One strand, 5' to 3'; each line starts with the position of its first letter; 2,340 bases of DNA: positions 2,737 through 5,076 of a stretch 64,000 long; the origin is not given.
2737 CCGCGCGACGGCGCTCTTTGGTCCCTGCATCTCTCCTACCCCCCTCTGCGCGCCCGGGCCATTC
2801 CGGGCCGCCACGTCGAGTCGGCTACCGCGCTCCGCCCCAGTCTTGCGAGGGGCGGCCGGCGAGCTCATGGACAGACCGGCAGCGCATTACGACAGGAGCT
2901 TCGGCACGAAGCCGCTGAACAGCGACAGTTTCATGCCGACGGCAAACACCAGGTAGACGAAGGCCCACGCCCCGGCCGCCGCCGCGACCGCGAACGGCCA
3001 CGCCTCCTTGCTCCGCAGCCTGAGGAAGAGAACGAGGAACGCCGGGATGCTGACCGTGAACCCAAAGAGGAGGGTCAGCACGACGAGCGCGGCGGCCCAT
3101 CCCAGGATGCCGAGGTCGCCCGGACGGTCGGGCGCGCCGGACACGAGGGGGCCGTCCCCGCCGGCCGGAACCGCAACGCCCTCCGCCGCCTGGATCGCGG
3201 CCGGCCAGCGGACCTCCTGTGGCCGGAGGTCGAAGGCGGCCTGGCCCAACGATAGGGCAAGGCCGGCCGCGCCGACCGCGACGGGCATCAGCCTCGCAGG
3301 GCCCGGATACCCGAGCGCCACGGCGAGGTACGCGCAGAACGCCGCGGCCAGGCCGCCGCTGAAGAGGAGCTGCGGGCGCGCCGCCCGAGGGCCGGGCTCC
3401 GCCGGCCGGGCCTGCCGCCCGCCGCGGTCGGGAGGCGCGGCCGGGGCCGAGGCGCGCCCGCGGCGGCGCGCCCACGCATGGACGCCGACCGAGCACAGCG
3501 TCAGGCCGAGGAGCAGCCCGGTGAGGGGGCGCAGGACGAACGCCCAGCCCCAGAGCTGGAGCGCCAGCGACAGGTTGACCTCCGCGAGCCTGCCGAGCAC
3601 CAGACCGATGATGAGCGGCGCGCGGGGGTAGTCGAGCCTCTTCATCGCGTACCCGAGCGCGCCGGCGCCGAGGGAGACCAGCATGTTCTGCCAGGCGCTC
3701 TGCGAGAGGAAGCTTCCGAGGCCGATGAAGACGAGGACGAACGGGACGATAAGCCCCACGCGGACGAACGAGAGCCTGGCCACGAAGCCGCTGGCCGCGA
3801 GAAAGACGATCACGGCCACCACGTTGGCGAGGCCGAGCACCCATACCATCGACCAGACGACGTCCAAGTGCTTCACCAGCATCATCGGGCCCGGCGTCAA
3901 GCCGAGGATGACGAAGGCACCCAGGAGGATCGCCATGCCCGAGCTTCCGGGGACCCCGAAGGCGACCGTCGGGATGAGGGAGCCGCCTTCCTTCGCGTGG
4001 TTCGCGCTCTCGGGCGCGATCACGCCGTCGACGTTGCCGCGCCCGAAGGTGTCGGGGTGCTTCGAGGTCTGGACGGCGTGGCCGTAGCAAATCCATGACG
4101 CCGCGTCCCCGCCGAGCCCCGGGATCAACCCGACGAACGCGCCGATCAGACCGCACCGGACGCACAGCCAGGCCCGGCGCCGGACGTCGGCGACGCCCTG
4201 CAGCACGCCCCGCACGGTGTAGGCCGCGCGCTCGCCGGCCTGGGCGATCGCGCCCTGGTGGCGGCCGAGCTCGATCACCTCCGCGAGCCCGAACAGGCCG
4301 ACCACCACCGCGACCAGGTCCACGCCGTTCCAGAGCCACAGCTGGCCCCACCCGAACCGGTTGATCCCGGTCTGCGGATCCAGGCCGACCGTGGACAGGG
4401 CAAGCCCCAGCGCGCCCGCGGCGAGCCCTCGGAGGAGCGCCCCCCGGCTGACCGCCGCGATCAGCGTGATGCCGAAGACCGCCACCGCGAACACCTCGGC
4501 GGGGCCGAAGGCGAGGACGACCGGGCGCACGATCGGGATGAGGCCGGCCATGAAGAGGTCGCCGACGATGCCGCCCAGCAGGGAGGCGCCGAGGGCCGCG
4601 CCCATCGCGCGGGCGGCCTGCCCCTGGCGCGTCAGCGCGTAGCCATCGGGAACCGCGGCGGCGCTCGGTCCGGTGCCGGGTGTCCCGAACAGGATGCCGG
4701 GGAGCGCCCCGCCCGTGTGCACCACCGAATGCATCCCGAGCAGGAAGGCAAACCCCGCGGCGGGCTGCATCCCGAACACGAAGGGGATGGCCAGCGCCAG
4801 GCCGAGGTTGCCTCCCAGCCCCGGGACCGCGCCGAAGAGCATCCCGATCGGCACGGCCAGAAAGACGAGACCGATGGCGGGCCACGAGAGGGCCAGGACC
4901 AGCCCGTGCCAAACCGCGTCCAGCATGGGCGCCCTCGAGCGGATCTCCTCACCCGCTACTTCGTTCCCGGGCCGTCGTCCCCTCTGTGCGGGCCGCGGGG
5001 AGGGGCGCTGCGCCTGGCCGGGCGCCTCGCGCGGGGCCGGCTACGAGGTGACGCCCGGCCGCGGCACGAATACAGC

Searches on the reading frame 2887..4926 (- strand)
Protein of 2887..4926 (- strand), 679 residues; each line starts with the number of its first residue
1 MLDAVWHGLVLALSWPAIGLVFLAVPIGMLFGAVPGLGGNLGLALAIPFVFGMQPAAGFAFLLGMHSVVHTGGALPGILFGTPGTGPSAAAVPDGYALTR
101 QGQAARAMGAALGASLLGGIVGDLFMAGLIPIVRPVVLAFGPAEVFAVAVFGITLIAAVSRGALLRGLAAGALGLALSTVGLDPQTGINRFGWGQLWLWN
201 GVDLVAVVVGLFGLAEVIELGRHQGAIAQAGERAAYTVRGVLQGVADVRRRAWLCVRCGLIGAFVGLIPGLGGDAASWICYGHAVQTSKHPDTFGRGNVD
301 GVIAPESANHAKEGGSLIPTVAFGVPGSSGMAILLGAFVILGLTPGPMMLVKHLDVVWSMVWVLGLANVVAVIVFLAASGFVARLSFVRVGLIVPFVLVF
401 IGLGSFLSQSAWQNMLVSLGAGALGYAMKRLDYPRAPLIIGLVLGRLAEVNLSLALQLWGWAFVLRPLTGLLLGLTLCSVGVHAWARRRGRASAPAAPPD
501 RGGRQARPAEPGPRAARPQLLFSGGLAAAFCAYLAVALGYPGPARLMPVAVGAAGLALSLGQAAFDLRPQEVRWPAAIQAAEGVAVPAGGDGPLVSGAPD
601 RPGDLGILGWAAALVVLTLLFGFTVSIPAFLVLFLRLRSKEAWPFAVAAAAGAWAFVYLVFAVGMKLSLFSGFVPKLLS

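Call 24: search_protein_families(library=pfam, proteins=[window:2887-4926:-])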
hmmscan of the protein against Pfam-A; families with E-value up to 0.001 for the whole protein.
window:2887-4926:- (679 aa): 2 families
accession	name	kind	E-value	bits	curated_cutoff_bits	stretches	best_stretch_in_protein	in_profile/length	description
PF01970.21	TctA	-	5.1e-120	401.4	28.9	1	19-440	2-423/423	Tripartite tricarboxylate transporter TctA family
PF07331.16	TctB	-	0.00041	21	29.1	1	524-669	4-136/137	Tripartite tricarboxylate transporter TctB family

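Call 69: find_encoding_contigs(protein=window:2887-4926:-, flank=10000, max_places=1)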
Protein window:2887-4926:- (679 aa): 8 contigs read that carry it; 1 place shown.
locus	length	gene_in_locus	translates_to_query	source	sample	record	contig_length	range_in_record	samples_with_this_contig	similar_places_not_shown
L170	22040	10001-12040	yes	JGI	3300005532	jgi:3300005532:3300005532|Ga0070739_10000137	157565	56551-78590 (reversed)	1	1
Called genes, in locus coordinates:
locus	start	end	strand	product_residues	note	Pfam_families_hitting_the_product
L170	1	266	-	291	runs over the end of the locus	PF00528:BPD_transp_1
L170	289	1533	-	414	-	PF01547:SBP_bac_1, PF13416:SBP_bac_8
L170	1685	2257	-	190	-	PF25087:GMPPB_C (faint), PF25084:LbH_EIF2B (faint), PF00132:Hexapep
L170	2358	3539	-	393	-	PF01070:FMN_dh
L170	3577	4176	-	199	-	PF02441:Flavoprotein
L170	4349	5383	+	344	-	PF07883:Cupin_2, PF00190:Cupin_1 (weak), PF07883:Cupin_2 (weak)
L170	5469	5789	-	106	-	-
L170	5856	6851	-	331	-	PF13379:NMT1_2, PF09084:NMT1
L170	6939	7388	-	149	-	-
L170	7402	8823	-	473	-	PF20695:UbiD_N, PF01977:UbiD, PF20696:UbiD_C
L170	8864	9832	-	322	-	PF04909:Amidohydro_2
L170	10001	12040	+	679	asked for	PF01970:TctA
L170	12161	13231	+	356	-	PF03401:TctC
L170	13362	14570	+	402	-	PF07690:MFS_1, PF12832:MFS_1_like (weak)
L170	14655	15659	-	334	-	PF03824:NicO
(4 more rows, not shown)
